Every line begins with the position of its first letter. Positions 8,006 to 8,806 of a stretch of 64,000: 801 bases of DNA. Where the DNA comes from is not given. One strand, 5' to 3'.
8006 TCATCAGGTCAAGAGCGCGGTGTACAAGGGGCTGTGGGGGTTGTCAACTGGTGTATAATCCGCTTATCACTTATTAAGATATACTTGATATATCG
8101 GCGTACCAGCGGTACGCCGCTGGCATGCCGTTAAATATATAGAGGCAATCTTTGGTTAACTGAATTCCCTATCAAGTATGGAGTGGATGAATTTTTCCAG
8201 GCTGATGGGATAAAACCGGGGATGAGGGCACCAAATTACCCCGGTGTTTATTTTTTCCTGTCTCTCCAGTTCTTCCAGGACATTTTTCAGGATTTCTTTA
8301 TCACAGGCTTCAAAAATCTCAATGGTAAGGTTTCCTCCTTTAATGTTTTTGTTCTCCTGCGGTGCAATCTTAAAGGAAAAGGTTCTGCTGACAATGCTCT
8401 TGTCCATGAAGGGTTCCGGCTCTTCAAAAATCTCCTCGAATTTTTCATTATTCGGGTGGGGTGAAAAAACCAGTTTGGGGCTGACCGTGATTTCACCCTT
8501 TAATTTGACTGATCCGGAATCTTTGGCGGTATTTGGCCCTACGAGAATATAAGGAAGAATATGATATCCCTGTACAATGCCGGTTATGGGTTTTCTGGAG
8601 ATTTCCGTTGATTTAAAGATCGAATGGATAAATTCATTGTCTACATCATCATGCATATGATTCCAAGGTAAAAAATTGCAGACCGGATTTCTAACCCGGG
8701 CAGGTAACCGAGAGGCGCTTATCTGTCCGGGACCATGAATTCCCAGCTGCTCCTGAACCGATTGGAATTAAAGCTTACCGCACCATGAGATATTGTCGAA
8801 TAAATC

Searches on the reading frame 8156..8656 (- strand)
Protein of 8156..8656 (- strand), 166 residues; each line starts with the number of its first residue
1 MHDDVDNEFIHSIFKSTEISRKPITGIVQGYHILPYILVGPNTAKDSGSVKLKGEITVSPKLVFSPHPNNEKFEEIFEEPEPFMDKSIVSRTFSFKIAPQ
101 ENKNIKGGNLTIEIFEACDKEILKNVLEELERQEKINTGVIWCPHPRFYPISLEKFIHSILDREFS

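Call 14: search_protein_families(library=pfam, proteins=[window:8156-8656:-])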
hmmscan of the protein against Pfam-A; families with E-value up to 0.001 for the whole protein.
window:8156-8656:- (166 aa): 0 families

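Call 38: search_protein_families(library=pfam, proteins=[window:8156-8656:-], max_evalue=0.1)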
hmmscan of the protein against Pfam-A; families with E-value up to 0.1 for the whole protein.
window:8156-8656:- (166 aa): 1 family
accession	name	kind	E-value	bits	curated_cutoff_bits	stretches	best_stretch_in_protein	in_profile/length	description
PF14745.11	WASH-4_N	-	0.068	12.1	25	1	110-145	291-328/572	WASH complex subunit 4, N-terminal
